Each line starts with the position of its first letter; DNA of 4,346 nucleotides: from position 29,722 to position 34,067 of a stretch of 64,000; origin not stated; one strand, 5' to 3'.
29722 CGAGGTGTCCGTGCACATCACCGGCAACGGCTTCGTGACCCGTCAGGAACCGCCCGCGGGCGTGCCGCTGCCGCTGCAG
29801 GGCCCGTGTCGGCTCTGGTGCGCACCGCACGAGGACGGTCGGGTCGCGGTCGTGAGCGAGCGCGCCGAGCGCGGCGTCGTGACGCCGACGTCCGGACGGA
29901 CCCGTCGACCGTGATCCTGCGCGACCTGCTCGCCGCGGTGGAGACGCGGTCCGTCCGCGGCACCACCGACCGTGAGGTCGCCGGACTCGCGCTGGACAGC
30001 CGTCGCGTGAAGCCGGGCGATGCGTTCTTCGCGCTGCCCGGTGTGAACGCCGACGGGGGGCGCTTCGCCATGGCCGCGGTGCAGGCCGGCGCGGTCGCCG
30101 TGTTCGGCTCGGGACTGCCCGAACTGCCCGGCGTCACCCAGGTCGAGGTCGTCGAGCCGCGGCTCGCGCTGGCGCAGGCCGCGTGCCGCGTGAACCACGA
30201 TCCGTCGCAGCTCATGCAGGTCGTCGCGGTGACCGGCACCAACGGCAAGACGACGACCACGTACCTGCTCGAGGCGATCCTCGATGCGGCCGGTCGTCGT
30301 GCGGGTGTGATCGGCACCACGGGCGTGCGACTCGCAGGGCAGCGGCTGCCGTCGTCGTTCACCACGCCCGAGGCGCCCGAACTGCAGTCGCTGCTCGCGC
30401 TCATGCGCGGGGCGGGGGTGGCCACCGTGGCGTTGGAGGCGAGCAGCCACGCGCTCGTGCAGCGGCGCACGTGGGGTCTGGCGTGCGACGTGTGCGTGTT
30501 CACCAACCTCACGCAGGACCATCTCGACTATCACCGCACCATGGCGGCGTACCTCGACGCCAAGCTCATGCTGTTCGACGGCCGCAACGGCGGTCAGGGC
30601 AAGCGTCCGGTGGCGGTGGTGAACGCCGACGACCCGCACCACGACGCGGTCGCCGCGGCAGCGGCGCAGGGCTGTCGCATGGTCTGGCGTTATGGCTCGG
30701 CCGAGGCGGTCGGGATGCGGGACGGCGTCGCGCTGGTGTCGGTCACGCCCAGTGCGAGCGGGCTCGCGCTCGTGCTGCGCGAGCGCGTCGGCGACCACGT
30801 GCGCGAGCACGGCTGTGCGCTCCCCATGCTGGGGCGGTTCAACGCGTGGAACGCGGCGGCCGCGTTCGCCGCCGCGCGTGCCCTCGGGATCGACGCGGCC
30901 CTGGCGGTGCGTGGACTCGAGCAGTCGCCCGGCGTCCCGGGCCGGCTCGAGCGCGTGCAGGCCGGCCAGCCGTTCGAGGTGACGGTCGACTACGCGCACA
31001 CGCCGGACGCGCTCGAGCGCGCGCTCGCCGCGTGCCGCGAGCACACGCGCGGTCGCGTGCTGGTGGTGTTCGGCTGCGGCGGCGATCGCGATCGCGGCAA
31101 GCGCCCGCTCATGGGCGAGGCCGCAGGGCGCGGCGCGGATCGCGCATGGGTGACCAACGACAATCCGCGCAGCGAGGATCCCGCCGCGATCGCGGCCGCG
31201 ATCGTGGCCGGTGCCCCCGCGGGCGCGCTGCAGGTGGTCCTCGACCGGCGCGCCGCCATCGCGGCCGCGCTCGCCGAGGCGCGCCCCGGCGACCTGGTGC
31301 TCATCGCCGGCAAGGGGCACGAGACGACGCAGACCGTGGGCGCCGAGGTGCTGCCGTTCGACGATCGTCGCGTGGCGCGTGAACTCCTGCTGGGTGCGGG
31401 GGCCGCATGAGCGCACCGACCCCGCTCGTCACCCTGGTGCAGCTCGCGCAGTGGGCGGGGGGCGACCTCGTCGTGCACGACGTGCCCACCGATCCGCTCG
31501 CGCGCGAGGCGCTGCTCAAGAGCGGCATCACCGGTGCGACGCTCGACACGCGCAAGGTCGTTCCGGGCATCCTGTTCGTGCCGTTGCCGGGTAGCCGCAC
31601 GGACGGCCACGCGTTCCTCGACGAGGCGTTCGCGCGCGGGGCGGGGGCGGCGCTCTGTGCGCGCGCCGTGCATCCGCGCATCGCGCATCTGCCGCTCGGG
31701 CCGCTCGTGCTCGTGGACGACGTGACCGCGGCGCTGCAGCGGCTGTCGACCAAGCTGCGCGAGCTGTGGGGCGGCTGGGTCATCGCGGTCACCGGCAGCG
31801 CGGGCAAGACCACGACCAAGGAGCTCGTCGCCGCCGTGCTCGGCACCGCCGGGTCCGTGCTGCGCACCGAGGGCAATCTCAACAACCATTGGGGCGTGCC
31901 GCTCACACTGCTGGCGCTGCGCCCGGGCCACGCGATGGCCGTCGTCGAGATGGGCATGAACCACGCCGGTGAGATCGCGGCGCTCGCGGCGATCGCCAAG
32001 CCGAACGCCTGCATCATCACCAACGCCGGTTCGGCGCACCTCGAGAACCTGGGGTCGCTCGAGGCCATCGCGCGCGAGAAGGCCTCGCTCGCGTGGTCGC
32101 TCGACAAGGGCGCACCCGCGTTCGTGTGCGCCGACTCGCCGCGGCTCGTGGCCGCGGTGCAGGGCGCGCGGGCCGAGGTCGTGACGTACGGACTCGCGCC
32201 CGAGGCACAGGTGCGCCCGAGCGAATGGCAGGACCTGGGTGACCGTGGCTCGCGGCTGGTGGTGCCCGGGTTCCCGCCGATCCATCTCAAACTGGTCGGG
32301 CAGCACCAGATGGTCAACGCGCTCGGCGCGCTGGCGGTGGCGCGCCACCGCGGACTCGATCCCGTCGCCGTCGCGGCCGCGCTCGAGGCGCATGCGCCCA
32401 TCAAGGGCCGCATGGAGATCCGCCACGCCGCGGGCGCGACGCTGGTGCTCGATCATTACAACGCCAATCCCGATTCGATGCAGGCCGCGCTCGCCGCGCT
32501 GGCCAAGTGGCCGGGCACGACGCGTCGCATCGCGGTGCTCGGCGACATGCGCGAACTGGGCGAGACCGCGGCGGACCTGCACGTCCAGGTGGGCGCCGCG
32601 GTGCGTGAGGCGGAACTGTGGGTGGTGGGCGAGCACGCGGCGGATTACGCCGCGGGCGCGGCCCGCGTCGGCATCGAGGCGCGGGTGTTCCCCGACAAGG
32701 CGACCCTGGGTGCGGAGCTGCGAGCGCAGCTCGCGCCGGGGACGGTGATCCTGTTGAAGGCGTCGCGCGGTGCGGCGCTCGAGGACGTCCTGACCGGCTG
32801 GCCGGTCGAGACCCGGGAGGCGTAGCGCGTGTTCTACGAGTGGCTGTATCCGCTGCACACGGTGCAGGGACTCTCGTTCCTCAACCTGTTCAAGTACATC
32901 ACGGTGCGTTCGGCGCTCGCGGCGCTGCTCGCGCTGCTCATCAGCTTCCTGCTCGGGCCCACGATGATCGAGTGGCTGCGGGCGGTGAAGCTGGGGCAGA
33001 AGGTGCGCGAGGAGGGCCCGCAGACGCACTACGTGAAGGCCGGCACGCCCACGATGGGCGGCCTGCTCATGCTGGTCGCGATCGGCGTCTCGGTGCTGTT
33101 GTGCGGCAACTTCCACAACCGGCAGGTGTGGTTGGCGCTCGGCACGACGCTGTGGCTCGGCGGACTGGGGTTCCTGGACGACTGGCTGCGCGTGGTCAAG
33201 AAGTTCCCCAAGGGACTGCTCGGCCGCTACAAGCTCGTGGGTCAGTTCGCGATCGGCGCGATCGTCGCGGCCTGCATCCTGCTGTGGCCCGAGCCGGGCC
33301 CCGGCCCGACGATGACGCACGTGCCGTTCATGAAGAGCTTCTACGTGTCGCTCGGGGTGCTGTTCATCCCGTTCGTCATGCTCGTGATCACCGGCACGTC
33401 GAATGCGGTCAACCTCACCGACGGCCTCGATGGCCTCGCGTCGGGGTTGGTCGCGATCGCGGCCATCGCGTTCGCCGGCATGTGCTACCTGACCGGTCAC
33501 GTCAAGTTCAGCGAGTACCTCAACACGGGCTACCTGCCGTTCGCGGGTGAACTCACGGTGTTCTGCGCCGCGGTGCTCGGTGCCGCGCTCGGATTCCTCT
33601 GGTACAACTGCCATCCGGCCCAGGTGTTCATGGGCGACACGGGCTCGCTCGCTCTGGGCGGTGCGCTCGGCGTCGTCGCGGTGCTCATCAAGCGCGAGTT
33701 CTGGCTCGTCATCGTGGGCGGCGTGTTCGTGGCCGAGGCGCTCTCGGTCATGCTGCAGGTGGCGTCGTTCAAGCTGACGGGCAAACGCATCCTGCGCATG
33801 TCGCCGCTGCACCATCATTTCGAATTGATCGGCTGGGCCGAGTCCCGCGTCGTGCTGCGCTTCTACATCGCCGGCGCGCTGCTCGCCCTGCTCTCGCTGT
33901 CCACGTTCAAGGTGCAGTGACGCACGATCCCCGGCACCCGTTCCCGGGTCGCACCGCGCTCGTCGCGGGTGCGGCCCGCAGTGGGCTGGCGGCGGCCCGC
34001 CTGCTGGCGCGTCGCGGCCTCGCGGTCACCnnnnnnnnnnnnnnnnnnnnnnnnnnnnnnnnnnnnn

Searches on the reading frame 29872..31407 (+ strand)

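Call 62: search_protein_families(library=ncbifam, proteins=[window:29872-31407:+], max_evalue=1e-20)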
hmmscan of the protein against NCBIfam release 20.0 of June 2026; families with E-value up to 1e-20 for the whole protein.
window:29872-31407:+ (512 aa): 18 families
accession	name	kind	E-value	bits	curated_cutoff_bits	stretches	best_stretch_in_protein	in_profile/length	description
NF001124.0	PRK00139.1-2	equivalog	2.9e-160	534.3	476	1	28-506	20-492/500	UDP-N-acetylmuramoyl-L-alanyl-D-glutamate--2,6-diaminopimelate ligase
TIGR01085.1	murE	subfamily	1.2e-146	489.3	257.3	1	34-506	2-471/472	UDP-N-acetylmuramyl-tripeptide synthetase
NF008896.0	PRK11929.1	equivalog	3.1e-144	482.1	1023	1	33-507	26-499/965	bifunctional UDP-N-acetylmuramoyl-L-alanyl-D-glutamate--2,6-diaminopimelate ligase MurE/UDP-N-acetylmuramoyl-tripeptide--D-alanyl-D-alanine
NF001126.0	PRK00139.1-4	equivalog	5.6e-137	457.2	373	1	16-506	3-482/486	UDP-N-acetylmuramoyl-L-alanyl-D-glutamate--2,6-diaminopimelate ligase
NF001123.0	PRK00139.1-1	equivalog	4e-118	395.2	586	1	16-506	4-489/493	UDP-N-acetylmuramoyl-L-alanyl-D-glutamate--2,6-diaminopimelate ligase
NF010628.0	PRK14022.1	equivalog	2.4e-75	254.1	536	1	32-491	31-465/483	UDP-N-acetylmuramoyl-L-alanyl-D-glutamate--L-lysine ligase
NF001130.0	PRK00139.2-4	equivalog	5.1e-57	193.8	715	1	24-505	19-510/516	UDP-N-acetylmuramoyl-L-alanyl-D-glutamate--2,6-diaminopimelate ligase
NF001127.0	PRK00139.2-1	equivalog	1.6e-45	155.8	997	1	316-503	318-508/520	UDP-N-acetylmuramoyl-L-alanyl-D-glutamate--2,6-diaminopimelate ligase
NF001131.0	PRK00139.2-5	equivalog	4.9e-37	127.9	1000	0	317-488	293-464/483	UDP-N-acetylmuramoyl-L-alanyl-D-glutamate--2,6-diaminopimelate ligase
NF001129.0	PRK00139.2-3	equivalog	1.9e-35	122.3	762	1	26-502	32-511/517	UDP-N-acetylmuramoyl-L-alanyl-D-glutamate--2,6-diaminopimelate ligase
TIGR02068.2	cya_phycin_syn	equivalog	3.3e-35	121.4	850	1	115-482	479-850/862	cyanophycin synthetase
TIGR01143.1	murF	subfamily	8.8e-33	113.8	288.6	1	41-401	1-332/418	UDP-N-acetylmuramoyl-tripeptide--D-alanyl-D-alanine ligase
NF010623.0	PRK14016.1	subfamily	4.6e-31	107.8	877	1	116-481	481-851/871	cyanophycin synthetase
TIGR01087.1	murD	equivalog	3.3e-28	99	211.95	0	175-478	144-415/441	UDP-N-acetylmuramoyl-L-alanine--D-glutamate ligase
NF010693.0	PRK14093.1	equivalog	7.5e-26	90.8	544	0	19-143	11-136/479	UDP-N-acetylmuramoylalanyl-D-glutamyl-2,6-diaminopimelate--D-alanyl-D-alanine ligase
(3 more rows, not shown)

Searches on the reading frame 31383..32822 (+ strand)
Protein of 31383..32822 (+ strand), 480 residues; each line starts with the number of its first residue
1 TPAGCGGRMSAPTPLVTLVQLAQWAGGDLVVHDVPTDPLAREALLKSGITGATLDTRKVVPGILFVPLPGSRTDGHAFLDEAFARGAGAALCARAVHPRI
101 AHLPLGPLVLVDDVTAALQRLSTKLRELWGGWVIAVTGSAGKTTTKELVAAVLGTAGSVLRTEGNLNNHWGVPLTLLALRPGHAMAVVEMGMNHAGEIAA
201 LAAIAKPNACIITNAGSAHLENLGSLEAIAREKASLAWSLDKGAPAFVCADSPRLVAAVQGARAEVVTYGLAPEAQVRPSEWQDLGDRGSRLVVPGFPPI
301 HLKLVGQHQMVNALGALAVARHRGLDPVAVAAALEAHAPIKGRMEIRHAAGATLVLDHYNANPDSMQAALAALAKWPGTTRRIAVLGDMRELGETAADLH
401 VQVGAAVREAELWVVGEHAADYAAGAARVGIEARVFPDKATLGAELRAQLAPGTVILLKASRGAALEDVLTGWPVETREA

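Call 62: search_protein_families(library=ncbifam, proteins=[window:31383-32822:+], max_evalue=1e-20)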
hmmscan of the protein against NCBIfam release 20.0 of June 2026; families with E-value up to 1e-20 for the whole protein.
window:31383-32822:+ (480 aa): 10 families
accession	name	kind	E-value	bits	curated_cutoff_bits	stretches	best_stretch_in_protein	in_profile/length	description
TIGR01143.1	murF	subfamily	9.4e-116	387.2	288.6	1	54-470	1-415/418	UDP-N-acetylmuramoyl-tripeptide--D-alanyl-D-alanine ligase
NF008896.0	PRK11929.1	equivalog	5.7e-115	385.2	1023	1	47-471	525-954/965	bifunctional UDP-N-acetylmuramoyl-L-alanyl-D-glutamate--2,6-diaminopimelate ligase MurE/UDP-N-acetylmuramoyl-tripeptide--D-alanyl-D-alanine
NF008041.0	PRK10773.1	equivalog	2e-76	257.6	551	1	49-471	24-445/453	UDP-N-acetylmuramoyl-tripeptide--D-alanyl-D-alanine ligase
NF010693.0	PRK14093.1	equivalog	2.3e-68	231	544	1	45-470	24-461/479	UDP-N-acetylmuramoylalanyl-D-glutamyl-2,6-diaminopimelate--D-alanyl-D-alanine ligase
NF008897.0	PRK11930.1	equivalog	2.4e-51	174.7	804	1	49-469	24-449/822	bifunctional UDP-N-acetylmuramoyl-tripeptide:D-alanyl-D-alanine ligase/alanine racemase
NF001124.0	PRK00139.1-2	equivalog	1.2e-34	119.9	476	0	44-158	23-136/500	UDP-N-acetylmuramoyl-L-alanyl-D-glutamate--2,6-diaminopimelate ligase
NF001126.0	PRK00139.1-4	equivalog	1.9e-29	102.5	373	0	209-385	196-373/486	UDP-N-acetylmuramoyl-L-alanyl-D-glutamate--2,6-diaminopimelate ligase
TIGR01085.1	murE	subfamily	2.5e-27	95.9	257.3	0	49-157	4-111/472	UDP-N-acetylmuramyl-tripeptide synthetase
TIGR01082.1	murC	equivalog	7.6e-25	87.9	335.1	1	133-384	102-349/449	UDP-N-acetylmuramate--L-alanine ligase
NF001123.0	PRK00139.1-1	equivalog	5.5e-21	74.8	586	0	48-165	19-144/493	UDP-N-acetylmuramoyl-L-alanyl-D-glutamate--2,6-diaminopimelate ligase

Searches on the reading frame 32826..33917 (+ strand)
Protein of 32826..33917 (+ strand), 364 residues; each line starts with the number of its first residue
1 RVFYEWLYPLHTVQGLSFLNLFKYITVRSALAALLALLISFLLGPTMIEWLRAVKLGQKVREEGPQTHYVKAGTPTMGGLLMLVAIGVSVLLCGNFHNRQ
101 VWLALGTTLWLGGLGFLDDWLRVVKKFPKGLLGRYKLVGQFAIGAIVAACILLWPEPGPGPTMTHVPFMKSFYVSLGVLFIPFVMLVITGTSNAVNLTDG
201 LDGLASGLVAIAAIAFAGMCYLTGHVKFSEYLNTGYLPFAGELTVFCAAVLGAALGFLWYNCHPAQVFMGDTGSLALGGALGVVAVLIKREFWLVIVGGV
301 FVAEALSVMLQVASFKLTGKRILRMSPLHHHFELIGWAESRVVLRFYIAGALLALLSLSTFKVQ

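Call 62: search_protein_families(library=ncbifam, proteins=[window:32826-33917:+], max_evalue=1e-20)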
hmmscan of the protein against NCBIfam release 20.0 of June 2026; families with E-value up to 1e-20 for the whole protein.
window:32826-33917:+ (364 aa): 2 families
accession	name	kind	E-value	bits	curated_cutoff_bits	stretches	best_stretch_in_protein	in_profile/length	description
TIGR00445.1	mraY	equivalog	7.3e-118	393.7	192.05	1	40-363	1-320/321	phospho-N-acetylmuramoyl-pentapeptide-transferase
NF053644.1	MraY_archaea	equivalog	3.1e-33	115.5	450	1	173-357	175-339/340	pseudomurein biosynthesis MraY family phospho-N-acetylmuramoyl-pentapeptide-transferase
